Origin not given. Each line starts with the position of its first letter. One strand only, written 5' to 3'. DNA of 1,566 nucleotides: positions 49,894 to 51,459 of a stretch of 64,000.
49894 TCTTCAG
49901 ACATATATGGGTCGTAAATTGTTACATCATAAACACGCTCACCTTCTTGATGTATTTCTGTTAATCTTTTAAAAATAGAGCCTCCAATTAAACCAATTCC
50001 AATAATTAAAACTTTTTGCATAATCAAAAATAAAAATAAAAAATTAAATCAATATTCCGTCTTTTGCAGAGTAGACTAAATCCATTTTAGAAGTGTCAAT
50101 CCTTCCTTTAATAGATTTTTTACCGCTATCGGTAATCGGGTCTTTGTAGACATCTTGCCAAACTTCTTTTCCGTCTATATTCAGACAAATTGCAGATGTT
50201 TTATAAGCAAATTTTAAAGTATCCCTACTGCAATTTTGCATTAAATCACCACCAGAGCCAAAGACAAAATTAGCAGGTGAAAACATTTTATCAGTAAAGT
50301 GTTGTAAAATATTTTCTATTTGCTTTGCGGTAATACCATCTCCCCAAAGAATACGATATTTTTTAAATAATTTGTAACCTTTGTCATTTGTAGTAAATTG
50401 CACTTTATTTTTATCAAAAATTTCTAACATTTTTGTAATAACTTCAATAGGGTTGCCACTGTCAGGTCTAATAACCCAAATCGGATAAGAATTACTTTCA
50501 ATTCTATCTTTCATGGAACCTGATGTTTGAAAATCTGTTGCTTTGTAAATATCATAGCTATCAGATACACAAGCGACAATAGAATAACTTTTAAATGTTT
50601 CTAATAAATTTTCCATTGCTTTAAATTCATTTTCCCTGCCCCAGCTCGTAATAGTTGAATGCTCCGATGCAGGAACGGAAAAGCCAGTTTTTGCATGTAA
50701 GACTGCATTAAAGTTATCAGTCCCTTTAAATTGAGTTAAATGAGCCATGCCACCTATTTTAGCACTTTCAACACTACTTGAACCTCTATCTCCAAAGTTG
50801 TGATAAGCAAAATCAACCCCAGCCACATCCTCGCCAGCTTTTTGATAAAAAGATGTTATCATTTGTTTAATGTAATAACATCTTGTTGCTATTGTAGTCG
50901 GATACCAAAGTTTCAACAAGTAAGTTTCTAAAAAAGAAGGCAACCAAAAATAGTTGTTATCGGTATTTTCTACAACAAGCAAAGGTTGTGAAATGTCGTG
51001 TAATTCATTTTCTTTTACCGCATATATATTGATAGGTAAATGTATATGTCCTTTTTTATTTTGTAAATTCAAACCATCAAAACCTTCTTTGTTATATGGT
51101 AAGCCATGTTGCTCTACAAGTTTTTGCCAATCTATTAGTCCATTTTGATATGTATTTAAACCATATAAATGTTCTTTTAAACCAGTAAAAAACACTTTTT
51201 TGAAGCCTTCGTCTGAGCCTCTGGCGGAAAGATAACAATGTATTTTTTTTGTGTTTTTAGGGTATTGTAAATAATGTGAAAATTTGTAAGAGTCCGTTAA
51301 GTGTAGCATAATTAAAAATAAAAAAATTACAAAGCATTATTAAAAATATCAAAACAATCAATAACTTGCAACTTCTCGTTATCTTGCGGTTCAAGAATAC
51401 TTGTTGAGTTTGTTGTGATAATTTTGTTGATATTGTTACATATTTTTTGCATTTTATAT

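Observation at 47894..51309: NadV-NatV NAD+ reconstitution pathway with an embedded TyrA-like dehydrogenase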

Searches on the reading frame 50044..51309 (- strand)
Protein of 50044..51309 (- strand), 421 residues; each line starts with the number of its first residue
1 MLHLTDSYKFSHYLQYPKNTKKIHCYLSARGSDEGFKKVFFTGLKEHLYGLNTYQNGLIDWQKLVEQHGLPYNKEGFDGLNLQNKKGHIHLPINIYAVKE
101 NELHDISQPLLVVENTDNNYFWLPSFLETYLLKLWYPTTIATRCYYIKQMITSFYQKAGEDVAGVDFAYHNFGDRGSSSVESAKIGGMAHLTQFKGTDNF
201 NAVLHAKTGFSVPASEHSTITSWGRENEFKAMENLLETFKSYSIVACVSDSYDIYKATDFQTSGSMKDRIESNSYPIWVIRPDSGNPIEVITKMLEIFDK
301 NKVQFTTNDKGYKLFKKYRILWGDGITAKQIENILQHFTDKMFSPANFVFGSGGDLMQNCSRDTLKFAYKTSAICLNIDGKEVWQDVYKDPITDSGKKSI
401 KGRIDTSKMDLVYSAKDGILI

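Call 3: search_protein_families(library=pfam, proteins=[window:50044-51309:-], max_evalue=0.01)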
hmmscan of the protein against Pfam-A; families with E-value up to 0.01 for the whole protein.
window:50044-51309:- (421 aa): 2 families
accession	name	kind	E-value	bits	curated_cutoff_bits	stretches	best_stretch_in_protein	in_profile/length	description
PF04095.22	NAPRTase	-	5.6e-45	154.4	20.8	1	167-408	1-226/239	Nicotinate phosphoribosyltransferase (NAPRTase) family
PF18127.6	NAMPT_N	-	2.3e-12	47.4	25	1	2-95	3-98/98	Nicotinamide phosphoribosyltransferase, N-terminal domain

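Call 6: search_protein_families(library=phrogs, proteins=[window:50044-51309:-], max_evalue=0.001)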
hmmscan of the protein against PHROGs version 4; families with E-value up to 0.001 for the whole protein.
window:50044-51309:- (421 aa): 4 families
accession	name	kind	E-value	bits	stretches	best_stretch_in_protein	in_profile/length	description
phrog_448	-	other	2e-105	354.5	1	2-410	16-449/500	nicotinamide phosphoribosyl transferase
phrog_16547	-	other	1.5e-37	130.5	1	4-259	13-299/315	nicotinamide phosphoribosyl transferase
phrog_15800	-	other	7.1e-22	79.3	2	306-409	170-270/322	nicotinamide phosphoribosyl transferase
phrog_12872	-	other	2.8e-16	60.3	2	293-403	381-485/547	nicotinamide phosphoribosyl transferase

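Call 49: search_dna_similar(query=window:50044-51309:-, collection=phages, mode=protein, max_rows=60, max_evalue=1e-10)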
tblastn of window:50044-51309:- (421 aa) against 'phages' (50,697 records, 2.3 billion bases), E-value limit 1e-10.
Records with a match: 1996; places in all: 1996; records where one place covers at least 80% of the query: 1348.
Best place of each record, by identity: <60% 1996.
By first word of the organism name: Vibrio 227; Klebsiella 198; Staphylococcus 198; Pseudomonas 189; Escherichia 187; Salmonella 125; Mycobacterium 104; Aeromonas 97; Bacillus 84; Listeria 55; and 68 more.
By host as written in the record: - 250; Klebsiella pneumoniae 93; Staphylococcus aureus 82; Mycobacterium smegmatis mc2 155 65; Pseudomonas aeruginosa 54; Escherichia coli 51; Listeria monocytogenes 44; Vibrio harveyi BAA-1116 36; and 500 more.
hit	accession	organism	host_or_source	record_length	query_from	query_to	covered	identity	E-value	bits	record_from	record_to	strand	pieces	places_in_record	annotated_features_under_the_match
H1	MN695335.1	Synechococcus phage B23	Synechoccus sp.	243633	5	416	98%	44.6%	5e-94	315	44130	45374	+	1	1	nicotinamide phosphoribosyltransferase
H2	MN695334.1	Synechococcus phage B3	Synechoccus sp.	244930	5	416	98%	44.6%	5e-94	315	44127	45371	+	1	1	nicotinamide phosphoribosyltransferase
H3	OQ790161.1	Xanthomonas phage RTH11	Xanthomonas sp.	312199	5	404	95%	43.1%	5e-90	303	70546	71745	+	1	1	nicotinate phosphoribosyltransferase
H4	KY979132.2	Acidovorax phage ACP17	Acidovorax citrulli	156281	1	406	96%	42.0%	3e-88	298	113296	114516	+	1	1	nicotinamide phosphoribosyltransferase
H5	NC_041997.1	Acidovorax phage ACP17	Acidovorax citrulli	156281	1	406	96%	42.0%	3e-88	298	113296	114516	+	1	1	nicotinamide phosphoribosyl transferase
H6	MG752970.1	Ralstonia phage RsoM2USA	Ralstonia solanacearum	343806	1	404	96%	42.2%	5e-88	298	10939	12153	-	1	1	hypothetical protein (x2)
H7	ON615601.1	Synechococcus phage BUCT-ZZ01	Synechococcus elongatus PCC 7942 = ...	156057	1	408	97%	41.4%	3e-87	295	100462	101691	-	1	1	nicotinamide phosphoribosyltransferase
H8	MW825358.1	Xanthomonas phage vB_XciM_LucasX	Xanthomonas citri 306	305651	5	404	95%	41.3%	1e-83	285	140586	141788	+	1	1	nicotinamide phosphoribosyltransferase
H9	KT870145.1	Roseobacter phage DSS3P8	Ruegeria pomeroyi DSS-3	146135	5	403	95%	41.0%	6e-86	291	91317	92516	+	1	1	nicotinamide phosphoribosyltransferase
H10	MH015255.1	Ruegeria phage vB_RpoS-V10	Ruegeria pomeroyi DSS-3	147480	5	403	95%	41.0%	8e-86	291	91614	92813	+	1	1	nicotinate phosphoribosyltransferase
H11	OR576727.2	Myxococcus phage Mx1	Myxococcus sp.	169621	5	407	96%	40.4%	2e-85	290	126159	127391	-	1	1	nicotinamide phosphoribosyltransferase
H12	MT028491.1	Ochrobactrum phage vB_OspM_OC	Ochrobactrum sp. POC9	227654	5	406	95%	40.5%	3e-78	269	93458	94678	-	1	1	nicotinate phosphoribosyltransferase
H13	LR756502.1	uncultured phage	metagenomic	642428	1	404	96%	39.6%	2e-76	264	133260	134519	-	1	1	record has no annotation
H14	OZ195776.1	Vibrio phage D479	Seawater and oysters mix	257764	5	405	95%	39.6%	2e-74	258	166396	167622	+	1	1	nicotinamide phosphoribosyl transferase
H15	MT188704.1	Mesorhizobium phage Cp1R7A-A1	Mesorhizobium loti R7ANS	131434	5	402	95%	39.9%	5e-76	263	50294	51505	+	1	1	nicotinamide phosphoribosyl transferase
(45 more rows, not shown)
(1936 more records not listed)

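Call 57: find_related_loci(query=A5, collection=viral_contigs, flank=8000)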
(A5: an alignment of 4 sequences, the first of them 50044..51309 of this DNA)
Query A5 (421 aa) in viral_contigs; peptide patterns used: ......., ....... (x = any residue, [..] = any of these).
157 stretches matched a pattern; 91 encode a relative of the query (tblastn E <= 1e-3); the best 80 are kept; 80 distinct loci.
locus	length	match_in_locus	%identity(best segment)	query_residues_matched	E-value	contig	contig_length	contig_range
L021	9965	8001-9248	55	1-413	3e-147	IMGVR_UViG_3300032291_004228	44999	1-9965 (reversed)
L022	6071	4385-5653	55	5-413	1e-144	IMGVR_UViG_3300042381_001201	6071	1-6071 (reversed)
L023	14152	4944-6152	55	1-403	4e-143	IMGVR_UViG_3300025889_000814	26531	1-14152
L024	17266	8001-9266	52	1-421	9e-137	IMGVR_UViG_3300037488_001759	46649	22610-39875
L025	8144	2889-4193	50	1-403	4e-135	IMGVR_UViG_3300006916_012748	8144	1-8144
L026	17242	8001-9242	52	1-413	4e-134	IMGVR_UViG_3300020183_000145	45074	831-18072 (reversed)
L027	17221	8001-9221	45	5-413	1e-99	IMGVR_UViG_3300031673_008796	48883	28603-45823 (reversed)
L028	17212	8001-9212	45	1-404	1e-94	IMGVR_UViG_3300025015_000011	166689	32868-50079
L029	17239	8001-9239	44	1-406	3e-94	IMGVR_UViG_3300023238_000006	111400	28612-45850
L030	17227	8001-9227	42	1-408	2e-90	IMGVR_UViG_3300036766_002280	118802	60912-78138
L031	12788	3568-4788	42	2-403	1e-88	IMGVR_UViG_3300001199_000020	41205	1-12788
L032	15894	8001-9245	42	6-408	2e-88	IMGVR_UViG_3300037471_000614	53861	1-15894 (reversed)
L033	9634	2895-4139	42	6-408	2e-88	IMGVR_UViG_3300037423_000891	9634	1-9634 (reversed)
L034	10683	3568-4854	41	1-414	5e-88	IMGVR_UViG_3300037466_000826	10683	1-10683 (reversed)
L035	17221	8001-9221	41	5-414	2e-87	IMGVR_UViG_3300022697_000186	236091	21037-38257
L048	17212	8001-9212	42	5-404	1e-83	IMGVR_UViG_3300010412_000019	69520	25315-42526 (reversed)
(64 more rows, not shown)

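Call 60: search_protein_families(library=pfam, proteins=[L048:4407-5498:+, L022:5656-6069:+], max_evalue=0.001)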
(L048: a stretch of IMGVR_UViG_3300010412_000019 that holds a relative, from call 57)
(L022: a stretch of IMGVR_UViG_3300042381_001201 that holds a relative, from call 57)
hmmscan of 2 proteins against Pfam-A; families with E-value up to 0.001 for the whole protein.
L048:4407-5498:+ (364 aa): 5 families
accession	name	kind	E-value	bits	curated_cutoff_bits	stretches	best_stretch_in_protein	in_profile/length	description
PF03275.19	GLF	-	3.4e-74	249.4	26.3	1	147-345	2-203/203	UDP-galactopyranose mutase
PF13450.12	NAD_binding_8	-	8.9e-20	71.2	21.9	1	7-73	1-68/68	NAD(P)-binding Rossmann-like domain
PF01593.30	Amino_oxidase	-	1.2e-09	38.5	19.8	1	12-220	1-230/443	Flavin containing amine oxidoreductase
PF01266.30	DAO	-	8.2e-06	26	27.9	1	5-38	2-35/353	FAD dependent oxidoreductase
PF21799.2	MurD-like_N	-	0.00098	19.8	27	0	3-42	1-40/88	Mur ligase MurD-like, N-terminal domain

L022:5656-6069:+ (138 aa): 1 family
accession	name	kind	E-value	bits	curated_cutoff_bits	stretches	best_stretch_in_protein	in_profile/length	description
PF01467.32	CTP_transf_like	-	0.00033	21.3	21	1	10-59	2-50/133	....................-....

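Call 80: search_solved_structures(query=window:50044-51309:-, max_evalue=1e-10)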
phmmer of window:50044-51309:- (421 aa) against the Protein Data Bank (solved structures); distinct sequences matched with E-value up to 1e-10: 32.
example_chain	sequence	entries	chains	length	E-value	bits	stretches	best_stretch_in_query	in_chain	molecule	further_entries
7yqo_A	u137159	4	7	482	1.2e-89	304.5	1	4-405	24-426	Pre-B cell enhancing factor related protein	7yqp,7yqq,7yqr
8igz_A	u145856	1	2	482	2.8e-87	296.6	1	4-405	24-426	Pre-B cell enhancing factor related protein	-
6tac_A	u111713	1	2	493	1.5e-78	267.8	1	3-406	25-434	Nicotinamide phosphoribosyltransferase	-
5u2m_A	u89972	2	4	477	1.9e-77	264.2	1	3-406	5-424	Nicotinamide phosphoribosyltransferase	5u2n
6e68_A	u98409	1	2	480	2e-77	264.2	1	3-406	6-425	Nicotinamide phosphoribosyltransferase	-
3dgr_A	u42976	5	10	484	2e-77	264.1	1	3-406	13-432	Nicotinamide phosphoribosyltransferase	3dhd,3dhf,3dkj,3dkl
2gvg_A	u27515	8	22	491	2.1e-77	264.1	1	3-406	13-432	Nicotinamide phosphoribosyltransferase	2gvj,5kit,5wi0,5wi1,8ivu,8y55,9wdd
7ppe_A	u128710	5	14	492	2.2e-77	264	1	3-406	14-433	Nicotinamide phosphoribosyltransferase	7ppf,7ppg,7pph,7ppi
5lx3_A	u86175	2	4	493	2.2e-77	264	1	3-406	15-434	Nicotinamide phosphoribosyltransferase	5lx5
6azj_A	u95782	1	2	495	2.2e-77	264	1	3-406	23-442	Nicotinamide phosphoribosyltransferase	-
5nsd_A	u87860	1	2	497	2.2e-77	264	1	3-406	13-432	Nicotinamide phosphoribosyltransferase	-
7enq_A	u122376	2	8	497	2.2e-77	264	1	3-406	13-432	Nicotinamide phosphoribosyltransferase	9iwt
5upe_A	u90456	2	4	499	2.3e-77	264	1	3-406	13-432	Nicotinamide phosphoribosyltransferase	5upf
8dsc_A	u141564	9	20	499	2.3e-77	264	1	3-406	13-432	Nicotinamide phosphoribosyltransferase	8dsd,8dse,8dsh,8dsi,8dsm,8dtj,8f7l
2e5b_A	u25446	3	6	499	2.3e-77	264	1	3-406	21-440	Nicotinamide phosphoribosyltransferase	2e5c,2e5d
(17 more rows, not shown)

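Call 91: search_protein_families(library=ncbifam, proteins=[window:50044-51309:-], max_evalue=0.001)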
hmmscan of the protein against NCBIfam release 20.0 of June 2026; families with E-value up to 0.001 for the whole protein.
window:50044-51309:- (421 aa): 2 families
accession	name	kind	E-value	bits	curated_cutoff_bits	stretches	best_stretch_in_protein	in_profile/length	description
NF006629.0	PRK09198.1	equivalog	4.6e-124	414.7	405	1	2-408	8-418/465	nicotinate phosphoribosyltransferase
NF003704.0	PRK05321.1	subfamily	0.0003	19.9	379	1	280-371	278-356/398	nicotinate phosphoribosyltransferase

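Call 92: search_protein_families(library=padloc, proteins=[window:50044-51309:-], max_evalue=0.001)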
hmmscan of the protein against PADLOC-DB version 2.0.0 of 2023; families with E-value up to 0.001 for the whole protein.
window:50044-51309:- (421 aa): 0 families
